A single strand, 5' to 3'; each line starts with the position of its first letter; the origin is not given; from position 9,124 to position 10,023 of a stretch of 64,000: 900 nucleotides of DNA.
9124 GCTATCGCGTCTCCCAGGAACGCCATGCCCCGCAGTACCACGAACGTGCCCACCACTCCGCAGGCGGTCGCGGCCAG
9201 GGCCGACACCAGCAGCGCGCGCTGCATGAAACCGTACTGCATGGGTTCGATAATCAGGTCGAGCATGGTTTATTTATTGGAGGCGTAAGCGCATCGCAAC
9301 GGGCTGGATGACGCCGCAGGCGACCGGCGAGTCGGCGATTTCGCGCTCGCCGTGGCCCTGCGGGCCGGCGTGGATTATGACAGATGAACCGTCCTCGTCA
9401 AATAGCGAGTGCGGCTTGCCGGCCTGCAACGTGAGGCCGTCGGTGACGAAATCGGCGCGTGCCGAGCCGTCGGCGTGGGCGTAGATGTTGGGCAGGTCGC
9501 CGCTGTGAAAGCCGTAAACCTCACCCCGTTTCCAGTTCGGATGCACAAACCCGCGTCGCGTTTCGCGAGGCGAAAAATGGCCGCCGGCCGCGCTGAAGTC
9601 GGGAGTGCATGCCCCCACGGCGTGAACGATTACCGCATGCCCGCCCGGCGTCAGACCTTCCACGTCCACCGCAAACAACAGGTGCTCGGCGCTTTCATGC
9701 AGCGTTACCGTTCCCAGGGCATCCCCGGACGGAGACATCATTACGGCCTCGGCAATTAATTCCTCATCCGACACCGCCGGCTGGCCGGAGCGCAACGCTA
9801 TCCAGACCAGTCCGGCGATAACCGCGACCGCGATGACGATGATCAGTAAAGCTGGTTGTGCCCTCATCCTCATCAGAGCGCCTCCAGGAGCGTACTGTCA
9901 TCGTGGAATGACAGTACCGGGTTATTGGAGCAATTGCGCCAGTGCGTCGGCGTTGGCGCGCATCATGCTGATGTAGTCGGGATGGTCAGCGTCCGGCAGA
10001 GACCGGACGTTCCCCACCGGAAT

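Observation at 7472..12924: Zur-linked zinc-uptake operon with non-canonical cargo and no ATPase gene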

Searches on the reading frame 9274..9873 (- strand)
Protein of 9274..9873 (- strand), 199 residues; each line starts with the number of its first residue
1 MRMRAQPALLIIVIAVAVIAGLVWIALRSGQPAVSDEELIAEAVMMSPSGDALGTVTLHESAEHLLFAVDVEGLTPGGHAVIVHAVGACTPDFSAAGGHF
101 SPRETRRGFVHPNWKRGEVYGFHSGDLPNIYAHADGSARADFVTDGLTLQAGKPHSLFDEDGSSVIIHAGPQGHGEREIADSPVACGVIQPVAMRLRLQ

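Call 3: search_protein_families(library=pfam, proteins=[window:9274-9873:-], max_evalue=0.01)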
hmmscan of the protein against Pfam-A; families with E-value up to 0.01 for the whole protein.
window:9274-9873:- (199 aa): 1 family
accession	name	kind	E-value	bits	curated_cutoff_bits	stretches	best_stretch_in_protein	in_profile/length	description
PF00080.25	Sod_Cu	-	1.2e-28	100.6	28.9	1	54-189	3-133/133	Copper/zinc superoxide dismutase (SODC)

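Call 7: search_protein_families(library=ncbifam, proteins=[window:9274-9873:-], max_evalue=0.001)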
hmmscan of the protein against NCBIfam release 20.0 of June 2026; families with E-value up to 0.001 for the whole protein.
window:9274-9873:- (199 aa): 3 families
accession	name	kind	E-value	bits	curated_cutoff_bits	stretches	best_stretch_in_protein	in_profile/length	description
NF047632.1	SodCCaul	equivalog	7.4e-25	87.4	250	1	30-190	15-173/173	superoxide dismutase[Cu-Zn]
NF047631.1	SodCMycob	equivalog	2.1e-12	47.1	230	1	34-173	65-198/236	superoxide dismutase[Cu-Zn]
NF007628.1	PRK10290.1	equivalog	2.2e-11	44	165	1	30-147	16-133/172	superoxide dismutase [Cu-Zn] SodC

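Call 28: search_solved_structures(query=window:9274-9873:-, max_evalue=0.001, show_alignments=3)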
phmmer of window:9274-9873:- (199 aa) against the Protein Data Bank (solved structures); distinct sequences matched with E-value up to 0.001: 127 (the best 60 are shown).
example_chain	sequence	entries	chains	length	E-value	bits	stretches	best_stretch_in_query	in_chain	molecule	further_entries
8imd_A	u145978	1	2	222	9.6e-16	61.2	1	45-172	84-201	Cu/Zn-Superoxide dismutase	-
1xtm_B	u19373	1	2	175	9.7e-16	61.2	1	45-173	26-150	Hypothetical superoxide dismutase-like protein yojM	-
1xtl_B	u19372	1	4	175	4.5e-15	59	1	45-173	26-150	Hypothetical superoxide dismutase-like protein yojM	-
1s4i_B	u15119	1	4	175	9.9e-14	54.6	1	45-173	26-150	superoxide dismutase-like protein yojM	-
1u3n_A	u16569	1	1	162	1.2e-13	54.4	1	45-173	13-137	Hypothetical superoxide dismutase-like protein yojM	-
7b4o_AAA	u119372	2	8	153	2.1e-11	47.1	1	52-189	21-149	Superoxide dismutase [Cu-Zn]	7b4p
2wwn_A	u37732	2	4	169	5.1e-11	45.8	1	47-189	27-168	SUPEROXIDE DISMUTASE [CU-ZN]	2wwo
9m58_A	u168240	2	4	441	1.9e-10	43.9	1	39-189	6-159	Superoxide dismutase (SodC), Cu-Zn family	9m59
1eqw_A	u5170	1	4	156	3.3e-10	43.2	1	45-189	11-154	CU,ZN SUPEROXIDE DISMUTASE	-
6d52_B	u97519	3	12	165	3.6e-10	43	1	45-191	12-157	Superoxide dismutase [Cu-Zn] 1 | Superoxide dismutase [Cu-Zn]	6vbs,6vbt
1yai_A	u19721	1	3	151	5.3e-10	42.5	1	49-190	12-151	COPPER, ZINC SUPEROXIDE DISMUTASE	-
1oal_A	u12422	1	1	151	5.6e-10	42.4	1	49-190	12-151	SUPEROXIDE DISMUTASE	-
2aps_A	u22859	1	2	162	6.5e-10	42.2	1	36-189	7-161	PROTEIN (CU,ZN SUPEROXIDE DISMUTASE)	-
1bzo_A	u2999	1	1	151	6.8e-10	42.1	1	49-190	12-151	PROTEIN (SUPEROXIDE DISMUTASE)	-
1ibh_A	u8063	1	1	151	1e-09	41.6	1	49-190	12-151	CU,ZN SUPEROXIDE DISMUTASE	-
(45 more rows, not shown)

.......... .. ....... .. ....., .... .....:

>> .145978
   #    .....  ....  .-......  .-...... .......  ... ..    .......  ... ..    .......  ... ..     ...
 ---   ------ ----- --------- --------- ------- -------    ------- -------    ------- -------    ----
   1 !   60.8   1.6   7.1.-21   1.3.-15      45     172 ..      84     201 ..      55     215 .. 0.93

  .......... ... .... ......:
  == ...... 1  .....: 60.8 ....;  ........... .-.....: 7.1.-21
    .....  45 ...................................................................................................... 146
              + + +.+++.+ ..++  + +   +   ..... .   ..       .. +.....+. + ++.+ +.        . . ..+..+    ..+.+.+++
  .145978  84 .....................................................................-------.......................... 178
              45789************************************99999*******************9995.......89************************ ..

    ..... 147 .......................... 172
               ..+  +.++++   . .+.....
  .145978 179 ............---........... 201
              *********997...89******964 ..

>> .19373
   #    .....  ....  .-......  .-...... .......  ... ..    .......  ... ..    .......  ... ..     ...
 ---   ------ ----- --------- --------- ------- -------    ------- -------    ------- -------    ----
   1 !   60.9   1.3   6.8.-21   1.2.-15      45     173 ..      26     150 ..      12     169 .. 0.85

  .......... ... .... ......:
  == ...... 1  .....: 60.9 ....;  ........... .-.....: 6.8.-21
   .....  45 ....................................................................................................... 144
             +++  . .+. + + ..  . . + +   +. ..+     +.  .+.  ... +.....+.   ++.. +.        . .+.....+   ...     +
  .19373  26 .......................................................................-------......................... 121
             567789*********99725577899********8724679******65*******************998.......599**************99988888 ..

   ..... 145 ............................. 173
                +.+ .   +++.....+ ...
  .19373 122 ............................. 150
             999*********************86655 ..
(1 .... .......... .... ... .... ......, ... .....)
